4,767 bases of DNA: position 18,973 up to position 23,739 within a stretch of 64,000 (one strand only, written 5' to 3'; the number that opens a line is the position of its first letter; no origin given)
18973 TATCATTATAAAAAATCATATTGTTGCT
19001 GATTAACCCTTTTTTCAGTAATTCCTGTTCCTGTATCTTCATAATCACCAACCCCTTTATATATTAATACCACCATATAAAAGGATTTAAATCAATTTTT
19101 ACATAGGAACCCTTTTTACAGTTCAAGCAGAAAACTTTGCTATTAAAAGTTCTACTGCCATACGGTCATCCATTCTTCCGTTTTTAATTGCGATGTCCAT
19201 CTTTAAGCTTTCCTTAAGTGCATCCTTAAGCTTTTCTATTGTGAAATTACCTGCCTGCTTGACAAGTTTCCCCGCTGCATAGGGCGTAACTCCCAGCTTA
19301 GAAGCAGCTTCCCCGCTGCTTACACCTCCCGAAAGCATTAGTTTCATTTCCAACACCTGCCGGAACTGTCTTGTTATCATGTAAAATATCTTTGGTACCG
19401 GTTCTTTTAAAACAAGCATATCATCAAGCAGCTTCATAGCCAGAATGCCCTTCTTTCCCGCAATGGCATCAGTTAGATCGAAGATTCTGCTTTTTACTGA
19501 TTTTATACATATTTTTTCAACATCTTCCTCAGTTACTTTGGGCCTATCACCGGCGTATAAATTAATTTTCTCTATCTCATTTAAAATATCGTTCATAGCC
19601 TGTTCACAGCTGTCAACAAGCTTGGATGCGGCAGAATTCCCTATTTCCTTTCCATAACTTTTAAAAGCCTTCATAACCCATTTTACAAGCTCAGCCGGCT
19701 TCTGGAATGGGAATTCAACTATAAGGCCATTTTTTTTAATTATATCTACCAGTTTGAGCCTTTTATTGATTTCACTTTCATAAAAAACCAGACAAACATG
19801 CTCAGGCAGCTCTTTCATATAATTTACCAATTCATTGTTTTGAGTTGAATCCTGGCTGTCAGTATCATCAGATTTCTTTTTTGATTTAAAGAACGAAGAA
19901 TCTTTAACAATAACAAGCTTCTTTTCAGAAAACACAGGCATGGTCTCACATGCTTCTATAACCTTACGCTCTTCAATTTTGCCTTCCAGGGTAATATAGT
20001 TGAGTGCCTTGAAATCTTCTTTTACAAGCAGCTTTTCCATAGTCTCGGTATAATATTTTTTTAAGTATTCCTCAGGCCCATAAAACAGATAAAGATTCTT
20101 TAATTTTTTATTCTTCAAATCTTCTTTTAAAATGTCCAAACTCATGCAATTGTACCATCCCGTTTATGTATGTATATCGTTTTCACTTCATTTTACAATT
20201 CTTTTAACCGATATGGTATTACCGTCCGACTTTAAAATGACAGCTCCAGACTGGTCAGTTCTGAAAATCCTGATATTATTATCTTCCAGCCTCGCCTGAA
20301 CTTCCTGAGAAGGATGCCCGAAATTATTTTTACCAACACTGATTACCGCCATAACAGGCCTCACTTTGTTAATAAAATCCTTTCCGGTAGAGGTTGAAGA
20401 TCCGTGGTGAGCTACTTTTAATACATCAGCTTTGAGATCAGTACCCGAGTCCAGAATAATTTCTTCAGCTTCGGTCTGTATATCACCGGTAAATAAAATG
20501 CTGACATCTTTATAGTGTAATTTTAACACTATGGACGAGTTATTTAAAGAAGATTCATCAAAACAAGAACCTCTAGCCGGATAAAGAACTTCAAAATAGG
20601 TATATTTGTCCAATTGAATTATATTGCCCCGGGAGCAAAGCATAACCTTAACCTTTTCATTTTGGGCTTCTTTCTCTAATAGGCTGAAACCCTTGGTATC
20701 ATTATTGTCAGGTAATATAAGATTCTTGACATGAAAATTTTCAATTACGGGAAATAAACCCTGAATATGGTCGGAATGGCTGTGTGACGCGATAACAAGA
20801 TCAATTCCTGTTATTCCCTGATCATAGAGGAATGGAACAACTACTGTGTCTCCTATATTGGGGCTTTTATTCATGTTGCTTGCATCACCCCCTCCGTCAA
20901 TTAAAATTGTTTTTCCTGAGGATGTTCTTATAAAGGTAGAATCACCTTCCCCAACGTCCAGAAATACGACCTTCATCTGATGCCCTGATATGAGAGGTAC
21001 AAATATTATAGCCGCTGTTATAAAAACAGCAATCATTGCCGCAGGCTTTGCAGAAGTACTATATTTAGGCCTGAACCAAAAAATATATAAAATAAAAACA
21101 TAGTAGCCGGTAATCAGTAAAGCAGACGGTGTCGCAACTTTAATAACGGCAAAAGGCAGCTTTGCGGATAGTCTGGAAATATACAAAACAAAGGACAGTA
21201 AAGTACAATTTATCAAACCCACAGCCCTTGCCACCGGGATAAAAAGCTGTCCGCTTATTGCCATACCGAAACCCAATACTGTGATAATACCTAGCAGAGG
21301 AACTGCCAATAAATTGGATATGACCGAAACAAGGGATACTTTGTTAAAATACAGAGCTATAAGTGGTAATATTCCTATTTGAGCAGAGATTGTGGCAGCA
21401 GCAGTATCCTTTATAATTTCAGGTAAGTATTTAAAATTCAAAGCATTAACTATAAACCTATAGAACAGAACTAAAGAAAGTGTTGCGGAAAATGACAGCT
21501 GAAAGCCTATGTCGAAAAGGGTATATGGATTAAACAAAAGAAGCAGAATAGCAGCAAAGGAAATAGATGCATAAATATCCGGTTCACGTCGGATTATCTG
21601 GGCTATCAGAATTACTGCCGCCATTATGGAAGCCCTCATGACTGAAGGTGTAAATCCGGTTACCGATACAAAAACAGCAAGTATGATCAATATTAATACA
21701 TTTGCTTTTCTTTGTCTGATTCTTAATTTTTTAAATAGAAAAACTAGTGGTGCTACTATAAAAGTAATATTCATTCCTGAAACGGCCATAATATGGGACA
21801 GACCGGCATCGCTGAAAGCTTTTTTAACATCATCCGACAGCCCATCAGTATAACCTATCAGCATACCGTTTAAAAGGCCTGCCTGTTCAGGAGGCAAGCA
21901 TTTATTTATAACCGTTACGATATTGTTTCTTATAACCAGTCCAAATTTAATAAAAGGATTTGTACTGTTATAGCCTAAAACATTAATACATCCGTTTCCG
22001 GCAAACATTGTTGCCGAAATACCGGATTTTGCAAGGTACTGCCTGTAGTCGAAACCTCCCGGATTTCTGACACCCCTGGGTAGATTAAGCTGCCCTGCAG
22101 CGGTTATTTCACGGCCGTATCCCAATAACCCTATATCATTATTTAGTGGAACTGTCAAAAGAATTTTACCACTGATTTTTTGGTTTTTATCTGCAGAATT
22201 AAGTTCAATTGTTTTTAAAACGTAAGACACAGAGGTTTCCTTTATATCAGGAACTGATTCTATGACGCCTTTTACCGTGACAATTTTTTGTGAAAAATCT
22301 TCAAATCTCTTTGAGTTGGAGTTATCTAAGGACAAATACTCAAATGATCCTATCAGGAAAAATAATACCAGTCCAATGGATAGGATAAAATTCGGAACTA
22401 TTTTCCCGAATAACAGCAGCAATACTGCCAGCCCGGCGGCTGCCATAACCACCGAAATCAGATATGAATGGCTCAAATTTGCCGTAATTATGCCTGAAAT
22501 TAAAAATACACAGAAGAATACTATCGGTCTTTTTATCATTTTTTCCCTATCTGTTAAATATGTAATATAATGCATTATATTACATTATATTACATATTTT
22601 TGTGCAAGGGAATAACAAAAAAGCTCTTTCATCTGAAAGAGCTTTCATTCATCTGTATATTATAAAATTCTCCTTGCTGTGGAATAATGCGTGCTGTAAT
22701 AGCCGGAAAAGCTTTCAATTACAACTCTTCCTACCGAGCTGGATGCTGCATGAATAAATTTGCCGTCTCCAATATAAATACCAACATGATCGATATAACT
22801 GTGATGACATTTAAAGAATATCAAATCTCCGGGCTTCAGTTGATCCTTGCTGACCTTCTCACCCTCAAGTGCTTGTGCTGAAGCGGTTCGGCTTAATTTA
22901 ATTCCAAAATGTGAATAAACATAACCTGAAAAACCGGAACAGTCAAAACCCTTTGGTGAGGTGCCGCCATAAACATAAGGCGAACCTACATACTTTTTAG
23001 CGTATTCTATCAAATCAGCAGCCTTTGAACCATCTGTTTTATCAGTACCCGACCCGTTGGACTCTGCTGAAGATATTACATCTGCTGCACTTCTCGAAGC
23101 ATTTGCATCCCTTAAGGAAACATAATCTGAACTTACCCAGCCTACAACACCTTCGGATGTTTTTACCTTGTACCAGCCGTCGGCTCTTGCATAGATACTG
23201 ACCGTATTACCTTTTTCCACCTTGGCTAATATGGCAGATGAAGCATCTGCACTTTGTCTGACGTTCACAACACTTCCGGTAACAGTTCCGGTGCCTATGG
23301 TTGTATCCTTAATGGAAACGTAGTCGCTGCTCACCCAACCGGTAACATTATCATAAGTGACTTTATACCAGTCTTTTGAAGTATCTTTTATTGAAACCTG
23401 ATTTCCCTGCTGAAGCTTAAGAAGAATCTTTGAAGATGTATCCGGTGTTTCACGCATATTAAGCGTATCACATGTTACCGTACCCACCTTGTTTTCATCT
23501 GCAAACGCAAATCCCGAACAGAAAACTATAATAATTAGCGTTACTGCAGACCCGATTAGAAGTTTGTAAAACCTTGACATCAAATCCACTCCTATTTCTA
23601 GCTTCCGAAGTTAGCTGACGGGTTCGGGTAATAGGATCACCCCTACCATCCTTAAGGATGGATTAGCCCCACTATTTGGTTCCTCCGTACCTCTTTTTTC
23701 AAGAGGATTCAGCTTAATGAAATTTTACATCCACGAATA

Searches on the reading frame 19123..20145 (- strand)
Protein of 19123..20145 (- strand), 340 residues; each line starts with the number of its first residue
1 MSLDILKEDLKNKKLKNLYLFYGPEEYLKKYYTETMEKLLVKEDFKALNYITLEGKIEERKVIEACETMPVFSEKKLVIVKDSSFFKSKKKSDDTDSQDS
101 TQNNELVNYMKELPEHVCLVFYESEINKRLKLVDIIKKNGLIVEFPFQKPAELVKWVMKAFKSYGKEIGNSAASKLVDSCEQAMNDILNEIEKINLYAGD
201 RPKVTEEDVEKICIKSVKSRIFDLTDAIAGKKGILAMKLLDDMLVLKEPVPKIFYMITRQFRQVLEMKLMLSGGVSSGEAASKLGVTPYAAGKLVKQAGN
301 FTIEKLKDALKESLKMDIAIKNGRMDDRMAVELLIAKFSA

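Call 4: search_protein_families(library=pfam, proteins=[window:19123-20145:-])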
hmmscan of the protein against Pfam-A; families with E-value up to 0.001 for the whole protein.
window:19123-20145:- (340 aa): 2 families
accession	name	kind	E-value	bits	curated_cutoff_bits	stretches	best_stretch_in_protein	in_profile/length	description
PF21694.2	DNA_pol3_delta_C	-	5.4e-34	117.2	27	1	219-338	2-121/121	DNA polymerase III delta subunit, C-terminal domain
PF06144.19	DNA_pol3_delta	-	9.1e-20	71.3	21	1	19-145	1-123/124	DNA polymerase III, delta subunit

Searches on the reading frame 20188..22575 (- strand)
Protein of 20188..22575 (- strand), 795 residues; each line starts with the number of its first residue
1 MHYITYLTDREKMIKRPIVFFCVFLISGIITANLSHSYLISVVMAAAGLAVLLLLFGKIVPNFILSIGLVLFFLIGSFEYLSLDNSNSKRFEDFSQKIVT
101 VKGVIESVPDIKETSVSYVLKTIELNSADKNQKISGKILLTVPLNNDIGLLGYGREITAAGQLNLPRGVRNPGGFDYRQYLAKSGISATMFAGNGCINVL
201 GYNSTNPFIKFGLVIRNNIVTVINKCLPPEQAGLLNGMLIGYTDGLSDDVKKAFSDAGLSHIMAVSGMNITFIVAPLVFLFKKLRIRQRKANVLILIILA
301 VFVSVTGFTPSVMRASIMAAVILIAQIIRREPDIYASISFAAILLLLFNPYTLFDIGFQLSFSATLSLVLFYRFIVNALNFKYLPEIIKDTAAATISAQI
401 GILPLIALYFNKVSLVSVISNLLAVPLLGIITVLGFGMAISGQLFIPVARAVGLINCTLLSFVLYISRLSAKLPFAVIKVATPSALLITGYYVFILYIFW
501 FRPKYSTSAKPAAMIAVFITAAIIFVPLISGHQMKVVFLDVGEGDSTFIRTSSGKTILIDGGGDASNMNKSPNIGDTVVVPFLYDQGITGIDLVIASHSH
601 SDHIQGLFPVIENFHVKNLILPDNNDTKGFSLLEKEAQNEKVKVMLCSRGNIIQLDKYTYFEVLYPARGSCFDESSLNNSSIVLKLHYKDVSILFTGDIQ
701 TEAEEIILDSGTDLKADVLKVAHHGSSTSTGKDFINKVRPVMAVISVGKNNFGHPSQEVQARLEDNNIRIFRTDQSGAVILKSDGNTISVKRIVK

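Call 47: search_protein_families(library=pfam, proteins=[window:20188-22575:-], max_evalue=1e-8)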
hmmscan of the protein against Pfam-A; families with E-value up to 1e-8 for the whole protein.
window:20188-22575:- (795 aa): 3 families
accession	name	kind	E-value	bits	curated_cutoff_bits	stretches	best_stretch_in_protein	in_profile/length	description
PF03772.21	Competence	-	1.3e-64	218.6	23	1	238-502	1-267/270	Competence protein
PF13567.11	DUF4131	-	1.8e-32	112.8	31.6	1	42-192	7-159/165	Domain of unknown function (DUF4131)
PF00753.33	Lactamase_B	-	2.5e-14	54.1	22.7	0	540-620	2-73/196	Metallo-beta-lactamase superfamily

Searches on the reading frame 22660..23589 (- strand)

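Call 47: search_protein_families(library=pfam, proteins=[window:22660-23589:-], max_evalue=1e-8)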
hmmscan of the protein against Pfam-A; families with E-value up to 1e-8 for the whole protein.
window:22660-23589:- (309 aa): 4 families
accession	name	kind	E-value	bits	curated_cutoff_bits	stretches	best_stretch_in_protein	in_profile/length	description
PF08239.17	SH3_3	-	8.6e-32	109.5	27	2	41-92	1-54/54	Bacterial SH3 domain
PF00877.26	NLPC_P60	-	1.7e-30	105.5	23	1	202-306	1-104/105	NlpC/P60 family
PF06347.19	SH3_4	-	2e-21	75.9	24.1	1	107-155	4-52/56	Bacterial SH3 domain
PF07653.23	SH3_2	-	5.4e-11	42.4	21.8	0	124-159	18-54/55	Variant SH3 domain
